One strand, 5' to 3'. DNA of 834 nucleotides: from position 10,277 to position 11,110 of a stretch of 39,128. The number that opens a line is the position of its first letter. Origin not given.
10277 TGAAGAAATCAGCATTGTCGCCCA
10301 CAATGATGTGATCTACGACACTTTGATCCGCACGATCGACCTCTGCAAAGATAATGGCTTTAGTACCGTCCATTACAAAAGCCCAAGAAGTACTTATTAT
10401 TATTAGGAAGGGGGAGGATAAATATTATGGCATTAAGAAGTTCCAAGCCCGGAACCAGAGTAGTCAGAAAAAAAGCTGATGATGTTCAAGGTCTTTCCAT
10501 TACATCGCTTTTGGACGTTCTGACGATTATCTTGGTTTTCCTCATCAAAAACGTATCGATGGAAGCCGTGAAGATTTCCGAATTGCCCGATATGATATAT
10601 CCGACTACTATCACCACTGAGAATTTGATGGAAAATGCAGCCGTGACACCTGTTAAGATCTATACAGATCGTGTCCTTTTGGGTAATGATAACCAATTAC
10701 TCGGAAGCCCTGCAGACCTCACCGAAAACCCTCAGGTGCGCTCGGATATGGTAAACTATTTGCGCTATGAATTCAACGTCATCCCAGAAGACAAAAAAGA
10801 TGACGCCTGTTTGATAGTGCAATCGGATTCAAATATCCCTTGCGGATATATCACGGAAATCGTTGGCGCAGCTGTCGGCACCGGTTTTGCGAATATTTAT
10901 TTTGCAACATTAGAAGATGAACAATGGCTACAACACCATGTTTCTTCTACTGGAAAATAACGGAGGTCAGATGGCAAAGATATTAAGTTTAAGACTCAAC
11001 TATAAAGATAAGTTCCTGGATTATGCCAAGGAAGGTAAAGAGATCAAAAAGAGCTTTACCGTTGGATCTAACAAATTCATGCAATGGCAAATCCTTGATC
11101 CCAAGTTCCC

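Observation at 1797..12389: Ton/Tol-like motor operon without a TonB-dependent receptor: OM barrel, 1950-aa giant, 92-aa protein, ExbB, ExbD, ExbD, FHA-like/TonB_C transducer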

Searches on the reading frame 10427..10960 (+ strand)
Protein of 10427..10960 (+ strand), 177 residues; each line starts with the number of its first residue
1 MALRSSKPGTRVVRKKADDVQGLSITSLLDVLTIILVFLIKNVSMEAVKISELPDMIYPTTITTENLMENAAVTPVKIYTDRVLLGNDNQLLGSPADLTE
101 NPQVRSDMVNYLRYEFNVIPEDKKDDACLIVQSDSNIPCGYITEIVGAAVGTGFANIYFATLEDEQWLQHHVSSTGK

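Call 4: search_protein_families(library=pfam, proteins=[window:10427-10960:+], max_evalue=0.1)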
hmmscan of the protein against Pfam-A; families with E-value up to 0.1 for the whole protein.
window:10427-10960:+ (177 aa): 1 family
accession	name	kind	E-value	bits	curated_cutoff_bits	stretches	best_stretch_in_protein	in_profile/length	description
PF02472.21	ExbD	-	3.8e-06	27.4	25.4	1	19-161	4-125/128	Biopolymer transport protein ExbD/TolR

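Call 5: search_protein_families(library=ncbifam, proteins=[window:10427-10960:+], max_evalue=0.1)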
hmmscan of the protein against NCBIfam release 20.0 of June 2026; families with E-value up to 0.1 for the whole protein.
window:10427-10960:+ (177 aa): 0 families

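Call 54: search_solved_structures(query=A7, max_evalue=1, show_alignments=1)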
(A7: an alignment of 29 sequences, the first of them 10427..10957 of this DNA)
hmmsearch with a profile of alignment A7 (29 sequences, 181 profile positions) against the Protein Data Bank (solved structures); distinct sequences matched with E-value up to 1: 2.
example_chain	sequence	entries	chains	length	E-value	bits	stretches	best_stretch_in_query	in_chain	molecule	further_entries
7mcd_A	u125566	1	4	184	0.047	16.5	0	105-140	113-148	AI-designed TIM-barrel F15C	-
8zlc_A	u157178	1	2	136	0.82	12.4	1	110-156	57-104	Ankyrin-repeat protein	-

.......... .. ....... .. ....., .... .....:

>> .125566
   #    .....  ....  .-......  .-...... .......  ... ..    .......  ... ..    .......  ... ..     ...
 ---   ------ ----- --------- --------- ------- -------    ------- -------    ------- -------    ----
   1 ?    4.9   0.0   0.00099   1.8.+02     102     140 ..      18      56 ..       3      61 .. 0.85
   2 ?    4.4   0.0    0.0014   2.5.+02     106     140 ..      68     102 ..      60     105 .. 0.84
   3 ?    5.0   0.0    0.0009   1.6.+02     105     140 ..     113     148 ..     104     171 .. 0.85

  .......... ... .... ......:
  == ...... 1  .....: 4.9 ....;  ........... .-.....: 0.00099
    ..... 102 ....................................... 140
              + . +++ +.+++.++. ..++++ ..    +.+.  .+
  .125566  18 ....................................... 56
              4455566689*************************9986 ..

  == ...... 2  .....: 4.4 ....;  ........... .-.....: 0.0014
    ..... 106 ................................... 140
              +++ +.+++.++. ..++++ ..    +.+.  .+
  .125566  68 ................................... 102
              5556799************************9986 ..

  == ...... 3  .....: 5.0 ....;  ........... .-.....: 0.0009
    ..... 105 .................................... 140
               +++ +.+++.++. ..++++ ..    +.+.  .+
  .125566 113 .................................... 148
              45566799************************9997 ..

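Call 106: search_solved_structures(query=window:10427-10957:+, max_evalue=10, show_alignments=3)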
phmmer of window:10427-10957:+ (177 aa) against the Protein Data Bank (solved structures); distinct sequences matched with E-value up to 10: 2.
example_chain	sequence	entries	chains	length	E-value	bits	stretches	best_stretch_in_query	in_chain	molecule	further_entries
7dkh_B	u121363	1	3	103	0.5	13.6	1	49-129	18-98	RNA polymerase II-associated protein 1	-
3rd4_A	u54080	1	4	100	1.7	11.8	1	74-171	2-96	uncharacterized protein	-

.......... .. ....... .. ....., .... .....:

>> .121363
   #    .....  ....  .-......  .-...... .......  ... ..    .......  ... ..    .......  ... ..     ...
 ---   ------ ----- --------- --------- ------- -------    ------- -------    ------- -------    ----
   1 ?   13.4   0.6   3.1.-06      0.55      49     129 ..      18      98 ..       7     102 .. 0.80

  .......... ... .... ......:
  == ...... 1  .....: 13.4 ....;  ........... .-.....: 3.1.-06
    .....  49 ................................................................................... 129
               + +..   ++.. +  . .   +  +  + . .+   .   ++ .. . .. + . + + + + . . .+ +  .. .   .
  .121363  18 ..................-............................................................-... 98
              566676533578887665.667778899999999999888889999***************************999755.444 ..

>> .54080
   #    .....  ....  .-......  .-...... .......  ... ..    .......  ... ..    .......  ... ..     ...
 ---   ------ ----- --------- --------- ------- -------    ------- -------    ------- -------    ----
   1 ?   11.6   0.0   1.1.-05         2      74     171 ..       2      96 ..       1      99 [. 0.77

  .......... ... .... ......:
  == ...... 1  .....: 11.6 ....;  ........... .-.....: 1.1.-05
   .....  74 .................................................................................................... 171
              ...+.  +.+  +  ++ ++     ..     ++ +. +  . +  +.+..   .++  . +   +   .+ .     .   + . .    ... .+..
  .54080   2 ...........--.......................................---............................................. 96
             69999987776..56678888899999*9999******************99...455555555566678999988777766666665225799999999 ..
